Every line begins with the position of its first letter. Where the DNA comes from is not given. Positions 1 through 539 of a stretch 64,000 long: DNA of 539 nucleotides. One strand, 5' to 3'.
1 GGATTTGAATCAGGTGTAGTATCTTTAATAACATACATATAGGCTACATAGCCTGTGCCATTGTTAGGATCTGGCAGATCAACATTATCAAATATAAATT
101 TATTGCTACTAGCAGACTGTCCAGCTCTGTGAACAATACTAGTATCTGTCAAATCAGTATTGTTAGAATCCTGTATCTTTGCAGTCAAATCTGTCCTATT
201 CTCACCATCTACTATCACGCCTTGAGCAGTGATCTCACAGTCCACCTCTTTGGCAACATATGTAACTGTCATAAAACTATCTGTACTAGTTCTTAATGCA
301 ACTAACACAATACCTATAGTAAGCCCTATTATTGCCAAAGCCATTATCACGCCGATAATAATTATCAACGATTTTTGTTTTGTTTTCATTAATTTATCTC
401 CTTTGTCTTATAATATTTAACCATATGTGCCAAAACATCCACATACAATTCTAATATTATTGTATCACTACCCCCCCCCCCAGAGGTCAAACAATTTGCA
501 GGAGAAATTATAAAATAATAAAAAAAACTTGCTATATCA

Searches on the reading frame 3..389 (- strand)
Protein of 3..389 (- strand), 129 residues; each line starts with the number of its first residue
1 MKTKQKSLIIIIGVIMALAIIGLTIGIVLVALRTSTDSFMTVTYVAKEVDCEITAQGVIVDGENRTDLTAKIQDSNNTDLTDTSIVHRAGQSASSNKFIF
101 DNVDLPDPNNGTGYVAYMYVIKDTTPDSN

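Call 7: search_protein_families(library=pfam, proteins=[window:3-389:-], max_evalue=1)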
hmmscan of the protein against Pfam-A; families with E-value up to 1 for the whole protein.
window:3-389:- (129 aa): 1 family
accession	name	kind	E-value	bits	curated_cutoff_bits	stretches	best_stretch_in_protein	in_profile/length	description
PF09601.15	DUF2459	-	0.04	14.1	27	1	23-98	61-136/171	Protein of unknown function (DUF2459)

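Call 11: find_homologous_proteins(query=window:3-389:-, max_evalue=0.01)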
Query window:3-389:-: 17 candidates shared short words with the query, none scored E <= 0.01.
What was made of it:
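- Tried and rejected: Word-indexed protein search with the fragment: nothing (call 11).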

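Call 12: find_related_loci(query=window:3-389:-, collection=genome_contigs, flank=10000)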
Query window:3-389:- (129 aa) in genome_contigs; peptide patterns used: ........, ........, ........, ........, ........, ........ (x = any residue, [..] = any of these).
123 stretches matched a pattern, but none encodes a relative of the query by tblastn (E <= 1e-3).

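Call 18: find_related_loci(query=window:3-389:-, collection=metagenome_contigs, flank=10000)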
Query window:3-389:- (129 aa) in metagenome_contigs; peptide patterns used: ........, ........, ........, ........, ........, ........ (x = any residue, [..] = any of these).
262 stretches matched a pattern, but none encodes a relative of the query by tblastn (E <= 1e-3).
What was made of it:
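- Tried and rejected: Protein-guided scans for the 129-aa fragment in genome and metagenome contigs: nothing (calls 12, 18).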

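Call 39: search_protein_representatives(protein=window:3-389:-)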
Query: 129 residues. Proteins with E-value up to 0.001 (for the whole library): 54; up to 1e-10: 7; up to 1e-30: 1. The best 54 are listed.
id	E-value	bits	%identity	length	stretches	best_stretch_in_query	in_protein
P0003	8.3e-66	235.8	87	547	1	1-129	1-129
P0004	1.1e-18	84.0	46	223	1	1-126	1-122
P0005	1.7e-14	70.4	41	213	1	1-126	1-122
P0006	9.1e-14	68.1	32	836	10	79-112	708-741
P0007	1.4e-12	64.3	47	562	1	1-124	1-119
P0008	2.5e-11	60.3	41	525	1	1-125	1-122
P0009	3.0e-11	60.0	39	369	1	1-125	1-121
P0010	1.7e-10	57.6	38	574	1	1-125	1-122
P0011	3.3e-10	56.6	38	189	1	1-126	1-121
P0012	3.5e-10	56.6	40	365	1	1-129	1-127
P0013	3.5e-10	56.6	36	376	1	1-126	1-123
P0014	4.2e-10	56.3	36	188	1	1-126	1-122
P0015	4.7e-10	56.1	35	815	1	1-125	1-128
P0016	5.5e-10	55.9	34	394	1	1-129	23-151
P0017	5.8e-10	55.9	42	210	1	1-125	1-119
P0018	9.5e-10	55.2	37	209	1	1-124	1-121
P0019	2.4e-09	53.9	38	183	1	1-123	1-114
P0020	2.8e-09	53.7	36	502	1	1-126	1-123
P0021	1.0e-08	51.9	37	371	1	1-128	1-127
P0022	1.4e-08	51.4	37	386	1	1-129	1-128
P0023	2.2e-08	50.8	41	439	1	1-122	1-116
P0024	4.4e-08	49.8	37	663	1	2-128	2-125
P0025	5.7e-08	49.4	32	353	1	1-125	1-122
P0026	5.9e-08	49.4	39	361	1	1-124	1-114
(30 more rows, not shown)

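Call 41: find_encoding_contigs(protein=P0003, flank=6000, max_places=10)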
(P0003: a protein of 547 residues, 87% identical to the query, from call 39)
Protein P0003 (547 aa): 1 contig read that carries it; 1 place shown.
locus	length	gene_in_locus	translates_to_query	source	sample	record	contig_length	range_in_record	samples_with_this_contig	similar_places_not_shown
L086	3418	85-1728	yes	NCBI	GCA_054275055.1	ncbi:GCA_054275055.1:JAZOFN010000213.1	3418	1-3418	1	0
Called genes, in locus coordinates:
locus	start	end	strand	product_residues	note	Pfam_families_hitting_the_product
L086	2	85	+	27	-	?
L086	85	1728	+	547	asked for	-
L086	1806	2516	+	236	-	-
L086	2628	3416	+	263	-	?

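Call 43: find_encoding_contigs(protein=P0007, flank=4000, max_places=10)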
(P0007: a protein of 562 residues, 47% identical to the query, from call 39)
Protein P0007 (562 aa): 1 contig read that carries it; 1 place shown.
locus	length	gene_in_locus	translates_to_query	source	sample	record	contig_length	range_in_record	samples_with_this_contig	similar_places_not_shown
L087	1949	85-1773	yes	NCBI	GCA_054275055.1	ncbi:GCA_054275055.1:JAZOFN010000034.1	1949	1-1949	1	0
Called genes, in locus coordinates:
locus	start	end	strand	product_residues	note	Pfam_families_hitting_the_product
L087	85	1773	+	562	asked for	-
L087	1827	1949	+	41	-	?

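Call 44: find_encoding_contigs(protein=P0004, flank=4000, max_places=10)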
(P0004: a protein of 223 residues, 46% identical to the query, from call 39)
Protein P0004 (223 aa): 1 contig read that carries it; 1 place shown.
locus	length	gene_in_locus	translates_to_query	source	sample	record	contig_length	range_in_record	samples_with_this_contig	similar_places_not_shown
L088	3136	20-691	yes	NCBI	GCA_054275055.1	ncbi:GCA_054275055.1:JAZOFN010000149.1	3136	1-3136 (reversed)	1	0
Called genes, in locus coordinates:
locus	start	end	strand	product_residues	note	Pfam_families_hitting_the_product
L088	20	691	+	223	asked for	-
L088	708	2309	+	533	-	-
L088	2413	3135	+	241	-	?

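Call 48: list_cluster_members(proteins=[P0005, P0008, P0009, P0010, P0012, P0013, P0015, P0016, P0020, P0024])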
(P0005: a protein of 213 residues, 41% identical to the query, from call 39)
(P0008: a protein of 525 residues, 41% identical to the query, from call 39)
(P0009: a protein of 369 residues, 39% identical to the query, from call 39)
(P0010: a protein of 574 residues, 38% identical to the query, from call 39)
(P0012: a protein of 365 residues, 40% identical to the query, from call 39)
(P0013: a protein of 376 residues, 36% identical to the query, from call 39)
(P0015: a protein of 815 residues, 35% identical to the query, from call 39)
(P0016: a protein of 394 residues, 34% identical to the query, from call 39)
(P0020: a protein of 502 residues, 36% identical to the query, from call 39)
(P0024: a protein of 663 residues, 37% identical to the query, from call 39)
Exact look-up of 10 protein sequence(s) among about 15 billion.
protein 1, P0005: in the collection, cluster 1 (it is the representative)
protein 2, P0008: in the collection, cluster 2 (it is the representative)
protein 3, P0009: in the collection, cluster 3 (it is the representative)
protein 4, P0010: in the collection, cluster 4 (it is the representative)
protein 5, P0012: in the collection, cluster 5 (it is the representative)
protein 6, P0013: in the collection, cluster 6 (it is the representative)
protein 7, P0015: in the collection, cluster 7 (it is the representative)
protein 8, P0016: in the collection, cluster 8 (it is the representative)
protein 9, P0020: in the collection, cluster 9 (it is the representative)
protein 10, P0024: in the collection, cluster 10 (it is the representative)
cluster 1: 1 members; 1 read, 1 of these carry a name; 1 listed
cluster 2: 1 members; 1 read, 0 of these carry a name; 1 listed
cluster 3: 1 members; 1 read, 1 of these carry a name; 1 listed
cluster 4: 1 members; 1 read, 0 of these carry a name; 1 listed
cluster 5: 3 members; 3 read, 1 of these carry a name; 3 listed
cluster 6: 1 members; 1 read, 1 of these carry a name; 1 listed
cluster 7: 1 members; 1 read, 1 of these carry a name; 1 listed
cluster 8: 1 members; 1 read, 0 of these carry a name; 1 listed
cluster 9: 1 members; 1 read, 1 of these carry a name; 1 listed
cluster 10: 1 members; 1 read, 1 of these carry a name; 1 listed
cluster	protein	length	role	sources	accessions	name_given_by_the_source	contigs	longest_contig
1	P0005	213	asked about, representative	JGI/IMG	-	hypothetical protein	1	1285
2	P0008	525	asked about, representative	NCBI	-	-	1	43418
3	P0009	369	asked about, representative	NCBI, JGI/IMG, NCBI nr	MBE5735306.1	MAG: hypothetical protein E7361_02545 [Clostridiales bacterium] | hypothetical protein [Clostridiales bacterium]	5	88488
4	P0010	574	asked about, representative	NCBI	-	-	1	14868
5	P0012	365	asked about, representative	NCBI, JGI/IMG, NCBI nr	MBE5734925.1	MAG: hypothetical protein E7361_00515 [Clostridiales bacterium] | hypothetical protein [Clostridiales bacterium]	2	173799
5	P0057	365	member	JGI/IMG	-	-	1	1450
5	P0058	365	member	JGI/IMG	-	-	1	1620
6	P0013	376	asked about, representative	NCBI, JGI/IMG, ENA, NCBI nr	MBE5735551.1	MAG: hypothetical protein E7361_03805 [Clostridiales bacterium] | hypothetical protein [Clostridiales bacterium]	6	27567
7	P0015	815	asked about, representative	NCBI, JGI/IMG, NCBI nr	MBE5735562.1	MAG: hypothetical protein E7361_03860 [Clostridiales bacterium] | hypothetical protein [Clostridiales bacterium]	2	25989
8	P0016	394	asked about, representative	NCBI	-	-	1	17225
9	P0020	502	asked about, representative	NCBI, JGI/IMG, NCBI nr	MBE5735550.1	MAG: hypothetical protein E7361_03800 [Clostridiales bacterium] | hypothetical protein [Clostridiales bacterium]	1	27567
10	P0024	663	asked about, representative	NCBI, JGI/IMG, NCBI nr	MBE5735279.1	MAG: leucine-rich repeat domain-containing protein [Clostridiales bacterium] | leucine-rich repeat domain-containing protein [Clostridiales bacterium]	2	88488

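Call 49: find_encoding_contigs(protein=P0013, flank=10000, max_places=10)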
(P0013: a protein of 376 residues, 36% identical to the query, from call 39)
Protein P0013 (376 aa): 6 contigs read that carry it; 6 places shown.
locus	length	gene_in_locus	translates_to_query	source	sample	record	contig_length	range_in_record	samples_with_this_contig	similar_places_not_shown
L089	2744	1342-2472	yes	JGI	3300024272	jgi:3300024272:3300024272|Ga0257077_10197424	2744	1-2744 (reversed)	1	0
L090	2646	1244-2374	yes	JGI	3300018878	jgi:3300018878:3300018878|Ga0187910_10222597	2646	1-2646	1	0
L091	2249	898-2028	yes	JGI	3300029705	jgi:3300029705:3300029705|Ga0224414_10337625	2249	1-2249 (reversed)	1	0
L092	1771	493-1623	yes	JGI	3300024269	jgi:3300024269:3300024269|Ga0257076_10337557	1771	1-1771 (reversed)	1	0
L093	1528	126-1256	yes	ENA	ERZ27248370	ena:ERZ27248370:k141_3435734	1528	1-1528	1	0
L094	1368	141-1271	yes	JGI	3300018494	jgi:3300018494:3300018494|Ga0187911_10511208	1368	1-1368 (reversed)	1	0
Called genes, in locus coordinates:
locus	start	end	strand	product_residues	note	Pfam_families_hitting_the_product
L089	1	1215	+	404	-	?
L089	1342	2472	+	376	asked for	-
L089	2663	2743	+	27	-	?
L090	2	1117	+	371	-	?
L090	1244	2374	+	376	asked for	-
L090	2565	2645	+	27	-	?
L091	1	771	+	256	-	?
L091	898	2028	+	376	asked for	-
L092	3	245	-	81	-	?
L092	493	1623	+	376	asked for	-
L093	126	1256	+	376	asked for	-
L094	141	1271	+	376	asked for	-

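Call 51: find_encoding_contigs(protein=P0009, flank=3000, max_places=10)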
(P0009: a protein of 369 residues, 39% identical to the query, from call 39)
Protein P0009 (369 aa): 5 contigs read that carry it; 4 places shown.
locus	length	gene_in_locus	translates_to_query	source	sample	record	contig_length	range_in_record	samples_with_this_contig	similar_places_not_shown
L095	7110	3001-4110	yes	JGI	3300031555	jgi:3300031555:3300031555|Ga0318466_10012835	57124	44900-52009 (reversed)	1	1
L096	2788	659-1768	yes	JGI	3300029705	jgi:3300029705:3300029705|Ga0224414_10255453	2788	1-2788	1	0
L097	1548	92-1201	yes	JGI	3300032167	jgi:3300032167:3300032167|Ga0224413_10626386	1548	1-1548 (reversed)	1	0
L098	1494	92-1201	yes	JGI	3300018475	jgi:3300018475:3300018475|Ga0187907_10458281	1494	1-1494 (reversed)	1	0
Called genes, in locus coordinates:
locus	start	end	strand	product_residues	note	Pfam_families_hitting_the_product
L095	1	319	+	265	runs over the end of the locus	-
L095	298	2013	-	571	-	PF02463:SMC_N, PF13175:AAA_15, PF13476:AAA_23, PF13555:AAA_29 (weak)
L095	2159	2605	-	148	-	PF01316:Arg_repressor, PF02863:Arg_repressor_C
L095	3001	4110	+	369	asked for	-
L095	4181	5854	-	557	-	PF00587:tRNA-synt_2b, PF04073:tRNA_edit, PF03129:HGTP_anticodon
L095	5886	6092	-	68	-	PF02609:Exonuc_VII_S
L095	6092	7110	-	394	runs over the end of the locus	PF13742:tRNA_anti_2, PF01336:tRNA_anti-codon, PF02601:Exonuc_VII_L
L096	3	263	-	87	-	?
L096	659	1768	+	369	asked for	-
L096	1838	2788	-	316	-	?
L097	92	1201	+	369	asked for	-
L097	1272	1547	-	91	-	?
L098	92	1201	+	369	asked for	-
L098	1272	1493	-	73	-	?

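Call 52: find_encoding_contigs(protein=P0008, flank=10000, max_places=10)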
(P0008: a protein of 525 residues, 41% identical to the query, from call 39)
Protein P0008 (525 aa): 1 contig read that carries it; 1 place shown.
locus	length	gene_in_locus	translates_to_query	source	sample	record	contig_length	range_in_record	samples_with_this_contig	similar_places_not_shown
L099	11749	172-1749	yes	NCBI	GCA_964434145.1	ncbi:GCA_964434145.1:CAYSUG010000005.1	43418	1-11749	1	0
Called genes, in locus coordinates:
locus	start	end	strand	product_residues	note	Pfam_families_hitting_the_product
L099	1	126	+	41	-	?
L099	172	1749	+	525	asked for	-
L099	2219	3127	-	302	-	-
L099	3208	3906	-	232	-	PF04542:Sigma70_r2, PF04545:Sigma70_r4, PF01381:HTH_3 (faint)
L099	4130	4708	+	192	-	-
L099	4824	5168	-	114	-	PF01245:Ribosomal_L19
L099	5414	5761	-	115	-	PF02021:UPF0102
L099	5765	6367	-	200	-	PF01351:RNase_HII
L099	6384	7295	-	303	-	PF03193:RsgA_GTPase (weak), PF01926:MMR_HSR1, PF02421:FeoB_N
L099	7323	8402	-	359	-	PF01321:Creatinase_N, PF00557:Peptidase_M24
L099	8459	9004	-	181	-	PF13328:HD_4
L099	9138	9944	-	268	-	PF23023:Anti-Pycsar_Apyc1 (weak), PF00753:Lactamase_B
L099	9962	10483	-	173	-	PF01725:Ham1p_like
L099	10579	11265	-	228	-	PF01746:tRNA_m1G_MT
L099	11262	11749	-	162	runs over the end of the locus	PF01782:RimM, PF24986:PRC_RimM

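Call 56: find_homologous_proteins(query=P0003, max_evalue=1e-10)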
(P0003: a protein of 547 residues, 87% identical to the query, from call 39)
Query P0003 (547 aa): 11 proteins with E <= 1e-10 among 8000 candidates.
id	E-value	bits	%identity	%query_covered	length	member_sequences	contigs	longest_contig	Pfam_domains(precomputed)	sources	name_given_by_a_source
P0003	0.0e+0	1221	100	100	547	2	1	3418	-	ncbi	-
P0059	1.8e-98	349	41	100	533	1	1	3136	-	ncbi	-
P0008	1.7e-49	187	34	100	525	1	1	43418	-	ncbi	-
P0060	9.4e-31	125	41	44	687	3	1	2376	-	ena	-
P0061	1.1e-26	112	38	44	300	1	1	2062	-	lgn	-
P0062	8.0e-25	106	33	34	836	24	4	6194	PF05342.20,PF20200.5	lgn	-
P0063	1.3e-19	89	34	58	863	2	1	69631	-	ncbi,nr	ncbi:MAG: hypothetical protein IJ328_06530, partial [Muribaculaceae bacterium]|nr:hypothetical prote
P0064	2.4e-15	75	35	44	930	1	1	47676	-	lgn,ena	-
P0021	2.4e-15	75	34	40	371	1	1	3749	-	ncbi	-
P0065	2.5e-15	74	34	40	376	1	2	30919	-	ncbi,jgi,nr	ncbi:MAG: hypothetical protein E7361_03645 [Clostridiales bacterium]|nr:hypothetical protein [Clostr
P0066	6.0e-11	60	34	43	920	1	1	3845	PF12389.14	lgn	-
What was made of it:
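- The full-length product of this gene was not found in the protein collections (calls 11, 56).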

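Call 59: list_cluster_members(proteins=[P0011, P0014, P0017, P0018, P0019, P0021, P0022, P0023, P0025, P0026])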
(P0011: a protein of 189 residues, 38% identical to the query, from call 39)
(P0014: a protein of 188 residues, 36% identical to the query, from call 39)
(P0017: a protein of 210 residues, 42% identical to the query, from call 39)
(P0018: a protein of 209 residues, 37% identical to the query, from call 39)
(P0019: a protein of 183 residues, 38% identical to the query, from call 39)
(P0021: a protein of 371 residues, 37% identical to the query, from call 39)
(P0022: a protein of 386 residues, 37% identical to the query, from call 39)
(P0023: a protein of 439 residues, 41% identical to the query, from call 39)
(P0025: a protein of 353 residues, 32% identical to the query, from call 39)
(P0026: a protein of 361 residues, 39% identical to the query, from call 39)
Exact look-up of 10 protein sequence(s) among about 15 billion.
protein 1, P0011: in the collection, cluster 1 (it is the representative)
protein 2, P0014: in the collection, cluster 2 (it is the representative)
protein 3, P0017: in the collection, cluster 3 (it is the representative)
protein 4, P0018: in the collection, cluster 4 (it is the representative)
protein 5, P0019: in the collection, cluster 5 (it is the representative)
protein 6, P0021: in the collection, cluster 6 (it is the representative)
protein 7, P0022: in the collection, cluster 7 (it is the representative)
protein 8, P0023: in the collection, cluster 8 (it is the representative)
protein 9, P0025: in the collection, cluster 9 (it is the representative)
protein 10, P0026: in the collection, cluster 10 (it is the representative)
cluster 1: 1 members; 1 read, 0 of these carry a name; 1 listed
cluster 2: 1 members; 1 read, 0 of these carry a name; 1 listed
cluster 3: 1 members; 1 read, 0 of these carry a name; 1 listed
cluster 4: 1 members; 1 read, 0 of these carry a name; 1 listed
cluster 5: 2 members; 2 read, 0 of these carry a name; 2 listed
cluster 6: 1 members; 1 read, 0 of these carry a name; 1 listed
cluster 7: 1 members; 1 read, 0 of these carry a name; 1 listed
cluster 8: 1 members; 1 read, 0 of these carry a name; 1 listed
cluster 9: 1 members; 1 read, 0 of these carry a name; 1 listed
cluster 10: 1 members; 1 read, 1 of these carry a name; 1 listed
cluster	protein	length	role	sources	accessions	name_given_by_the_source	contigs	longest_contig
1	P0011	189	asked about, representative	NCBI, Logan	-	-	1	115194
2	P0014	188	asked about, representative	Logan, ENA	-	-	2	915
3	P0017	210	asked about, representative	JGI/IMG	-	-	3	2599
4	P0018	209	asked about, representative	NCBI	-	-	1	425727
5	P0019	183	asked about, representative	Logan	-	-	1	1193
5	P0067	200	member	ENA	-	-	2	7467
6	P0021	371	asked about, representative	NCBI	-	-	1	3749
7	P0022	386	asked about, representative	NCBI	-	-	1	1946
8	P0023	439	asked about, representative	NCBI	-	-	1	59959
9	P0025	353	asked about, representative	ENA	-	-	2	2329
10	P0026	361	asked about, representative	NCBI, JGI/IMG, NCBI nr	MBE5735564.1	MAG: hypothetical protein E7361_03870 [Clostridiales bacterium] | hypothetical protein [Clostridiales bacterium]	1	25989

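Call 60: find_encoding_contigs(protein=P0015, flank=10000, max_places=10)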
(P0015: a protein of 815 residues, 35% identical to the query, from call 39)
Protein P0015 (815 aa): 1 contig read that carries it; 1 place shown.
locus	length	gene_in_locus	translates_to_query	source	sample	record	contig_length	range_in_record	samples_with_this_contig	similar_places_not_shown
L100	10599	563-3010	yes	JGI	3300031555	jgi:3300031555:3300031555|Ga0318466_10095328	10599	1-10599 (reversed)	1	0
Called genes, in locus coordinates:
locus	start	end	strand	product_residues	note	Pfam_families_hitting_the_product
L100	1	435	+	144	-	?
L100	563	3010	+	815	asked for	-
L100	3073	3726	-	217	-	PF09997:DUF2238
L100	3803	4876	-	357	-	PF03462:PCRF, PF00472:RF-1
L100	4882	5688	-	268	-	PF02005:TRM (weak), PF02384:N6_Mtase (weak), PF02475:TRM5-TYW2_MTfase (weak), PF05175:MTS, PF03602:Cons_hypoth95, PF06325:PrmA, PF13847:Methyltransf_31, PF13649:Methyltransf_25, +4 more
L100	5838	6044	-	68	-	PF01197:Ribosomal_L31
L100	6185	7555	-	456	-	PF01225:Mur_ligase, PF08245:Mur_ligase_M, PF02875:Mur_ligase_C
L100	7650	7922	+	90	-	PF04026:SpoVG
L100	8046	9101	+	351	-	PF01546:Peptidase_M20, PF07687:M20_dimer (weak)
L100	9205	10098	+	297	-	PF00781:DAGK_cat, PF01513:NAD_kinase (weak)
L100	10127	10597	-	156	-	?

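Call 64: search_protein_families(library=pfam, proteins=[P0003, P0007, P0008, P0009, P0010, P0015, P0059, P0062], max_evalue=0.1)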
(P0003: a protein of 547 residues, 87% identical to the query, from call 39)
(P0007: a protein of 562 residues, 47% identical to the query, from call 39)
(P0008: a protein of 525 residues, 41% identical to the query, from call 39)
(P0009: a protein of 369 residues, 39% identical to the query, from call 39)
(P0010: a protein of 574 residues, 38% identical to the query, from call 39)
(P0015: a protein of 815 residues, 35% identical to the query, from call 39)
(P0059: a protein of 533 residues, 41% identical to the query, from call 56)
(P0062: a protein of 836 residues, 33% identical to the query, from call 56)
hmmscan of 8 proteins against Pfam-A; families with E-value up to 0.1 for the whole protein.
P0003 (547 aa): 3 families
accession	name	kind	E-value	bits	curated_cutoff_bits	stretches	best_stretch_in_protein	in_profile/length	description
PF07581.17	Glug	-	0.028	15.3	20.5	1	407-449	1-27/28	The GLUG motif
PF11087.14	PRD1_DD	-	0.048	13.8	46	0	12-40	8-35/54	PRD1 phage membrane DNA delivery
PF21526.2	PGRS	-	0.075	13.9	27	0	455-506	12-60/73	PGRS repeats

P0007 (562 aa): 1 family
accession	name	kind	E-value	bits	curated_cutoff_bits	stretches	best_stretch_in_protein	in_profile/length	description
PF04985.20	Phage_tube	-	0.08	13.2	22.4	0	47-124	76-152/165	Phage tail tube protein FII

P0008 (525 aa): 1 family
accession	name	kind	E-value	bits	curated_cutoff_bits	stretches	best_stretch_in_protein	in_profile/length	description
PF07581.17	Glug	-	0.1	13.5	20.5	1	425-446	6-27/28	The GLUG motif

P0009 (369 aa): 0 families

P0010 (574 aa): 1 family
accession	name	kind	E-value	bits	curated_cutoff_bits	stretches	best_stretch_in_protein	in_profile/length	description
PF07581.17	Glug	-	0.032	15.1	20.5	0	476-499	3-26/28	The GLUG motif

P0015 (815 aa): 1 family
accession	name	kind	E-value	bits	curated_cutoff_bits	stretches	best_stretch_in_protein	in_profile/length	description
PF20585.4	Pectate_lyase_5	-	0.0029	18.2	24.3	1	307-392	20-118/126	Putative pectate lyase-like adhesive domain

P0059 (533 aa): 3 families
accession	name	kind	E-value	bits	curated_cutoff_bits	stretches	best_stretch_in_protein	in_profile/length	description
PF07581.17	Glug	-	0.00025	21.7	20.5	0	401-438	1-27/28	The GLUG motif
PF12733.13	Cadherin-like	-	0.054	14.4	24.2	0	37-96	26-82/89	Cadherin-like beta sandwich domain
PF18911.6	PKD_4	-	0.075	13.5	27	0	487-515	35-61/85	PKD domain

P0062 (836 aa): 4 families
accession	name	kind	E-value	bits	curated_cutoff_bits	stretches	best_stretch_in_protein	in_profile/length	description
PF20200.4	DUF6562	-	5.4e-10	39.6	25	1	74-298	57-296/304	Family of unknown function (DUF6562)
PF05342.19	Peptidase_M26_N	-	3.9e-07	30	27.7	1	377-451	189-250/250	M26 IgA1-specific Metallo-endopeptidase N-terminal region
PF07581.17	Glug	-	0.0093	16.8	20.5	1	471-498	5-28/28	The GLUG motif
PF02018.23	CBM_4_9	-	0.025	15.4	25.9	0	68-137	34-96/136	Carbohydrate binding domain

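Call 65: search_solved_structures(query=P0003, max_evalue=1)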
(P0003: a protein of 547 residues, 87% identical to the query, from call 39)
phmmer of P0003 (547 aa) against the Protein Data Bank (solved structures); distinct sequences matched with E-value up to 1: 1.
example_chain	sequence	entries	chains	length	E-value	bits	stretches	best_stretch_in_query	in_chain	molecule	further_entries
4c7u_A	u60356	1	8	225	0.33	12.9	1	352-411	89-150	SUPEROXIDE DISMUTASE [MN] 1, MITOCHONDRIAL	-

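Call 79: predict_structure(alignment_id=A3)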
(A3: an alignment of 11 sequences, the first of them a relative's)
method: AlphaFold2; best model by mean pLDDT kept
length: 547 residues; sequences in the alignment: 11
mean_pLDDT: 72.0   pTM: 0.61
mean pLDDT of the five models: 72.0, 71.1, 70.6, 69.7, 68.4
residues with pLDDT >= 90: 93; 70-90: 224; 50-70: 162; < 50: 68
segments of 3 or more residues with pLDDT < 50: 26-35, 159-175, 184-187, 224-231, 282-293, 501-514
pLDDT, mean of each block of 10 residues (from residue 1): 60 75 55 51 68 83 74 69 73 65 66 76 79 72 62 64 40 47 55 77 63 72 49 68 80 64 86 83 44 58 65 89 76 73 72 94 77 69 92 94 90 92 59 80 96 70 92 88 92 85 39 55 92 76 81
secondary structure, 60 per line:
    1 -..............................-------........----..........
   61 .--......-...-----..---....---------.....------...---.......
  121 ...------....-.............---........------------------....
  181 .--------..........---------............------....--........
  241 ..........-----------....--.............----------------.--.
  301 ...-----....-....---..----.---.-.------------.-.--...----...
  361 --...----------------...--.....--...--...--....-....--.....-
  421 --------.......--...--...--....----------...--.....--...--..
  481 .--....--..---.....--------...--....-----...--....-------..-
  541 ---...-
elements in order: H2-31 E39-46 E51-61 E64-69 E71-73 E84-87 E97-101 E114-123 H130-133 E135-147 E151-158 E177-181 E190-199 E209-220 H227-230 H233-250 E262-265 H268-280 E300-303 E309-312 E314-317 E351-353 E358-360 E363-365 E382-384 E387-391 E394-396 E399-401 E404-407 E409-412 E415-419 H429-435 E438-440 E443-445 E448-451 E462-464 E467-471 E474-476 E479-481 E484-487 E495-499 H513-516 E522-524 E527-530 E544-546

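Call 82: fold_search(model_id=the predicted structure, library=pdb)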
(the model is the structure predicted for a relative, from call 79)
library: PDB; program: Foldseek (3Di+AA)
matches with E <= 10: 853; with E <= 0.001: 3
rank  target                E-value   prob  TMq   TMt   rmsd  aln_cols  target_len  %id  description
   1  4mdr_A                3.0e-04  0.91  0.11  0.21  21.3       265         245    9  Crystal structure of adaptor protein complex 4 (AP-4) mu4 subunit C-terminal domain D190A mutant, in complex with a so (released 2014-03-12)
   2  3l81_A                4.7e-04  0.66  0.09  0.17  21.5       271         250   10  Crystal structure of adaptor protein complex 4 (AP-4) mu4 subunit C-terminal domain, in complex with a sorting peptide (released 2010-06-02)
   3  5lp9                  8.7e-04  1.00  0.15  0.42  13.8       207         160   11  FimA wt from S. flexneri (released 2017-12-20)
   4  6erj_B                1.1e-03  0.99  0.16  0.42  10.9       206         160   13  Self-complemented FimA subunit from Salmonella enterica (released 2019-01-30)
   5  6r74                  1.3e-03  1.00  0.16  0.44  12.8       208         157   12  N-terminally reversed variant of FimA E. coli (released 2020-05-06)
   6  5fjw_A                2.3e-03  0.35  0.09  0.16  21.9       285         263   10  Yeast delta-COP-I mu-homology domain complexed with Dsl1 WxWx(MSE) peptide (released 2015-11-11)
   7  6erj_A                3.5e-03  0.98  0.16  0.42  10.9       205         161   13  Self-complemented FimA subunit from Salmonella enterica (released 2019-01-30)
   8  3gld_A                4.5e-03  0.89  0.12  0.19  12.8       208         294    9  Crystal Structure of the Major Pilin from Streptococcus pyogenes E117A mutant (released 2009-06-02)
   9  5fk0_A                6.4e-03  0.28  0.09  0.16  21.0       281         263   10  Yeast delta-COP-I mu-homology domain (released 2015-11-11)
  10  5fjz_B                6.4e-03  0.23  0.08  0.14  21.4       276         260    9  Yeast delta-COP-I mu-homology domain complexed with Dsl1 WxWxV peptide (released 2015-11-11)
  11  6n0a_B                9.7e-03  0.69  0.11  0.19  11.3       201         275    9  Structure of the major pilin protein (T-18.1) from Streptococcus pyogenes serotype MGAS8232 (released 2019-04-17)
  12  4hss_B                1.0e-02  0.25  0.09  0.11  23.4       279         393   11  Structure of the Full-Length Major Pilin SpaD from Corynebacterium diphtheriae (released 2013-11-13)
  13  5nkt                  1.2e-02  0.94  0.16  0.44   9.7       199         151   13  FimA wt from E. coli (released 2018-05-16)
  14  7w7i_F                1.3e-02  0.30  0.11  0.16  16.9       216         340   10  Crystal Structure of shaft pilin PitB from pilus islet-2 of Streptococcus oralis (released 2022-06-01)
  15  3f83                  1.4e-02  0.51  0.11  0.11  29.6       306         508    8  Structure of fusion complex of the minor pilin CfaE and major pilin CfaB of CFA/I pili from ETEC E. coli (released 2009-08-11)
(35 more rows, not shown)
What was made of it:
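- There are at least 10 paralogs per genome with a conserved N-terminal anchor and variable ectodomains, plus weak GLUG motifs and a beta-sandwich of adhesin/pilin type (calls 39, 48, 59, 64, 79, 82).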

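Call 88: find_related_loci(query=A4, collection=viral_contigs, flank=3000)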
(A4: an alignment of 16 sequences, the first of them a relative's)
Query A4 (369 aa) in viral_contigs; peptide patterns used: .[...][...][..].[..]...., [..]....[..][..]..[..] (x = any residue, [..] = any of these).
76 stretches matched a pattern, but none encodes a relative of the query by tblastn (E <= 1e-3).
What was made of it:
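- Tried and rejected: A viral-contig scan with a family alignment: nothing (call 88).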
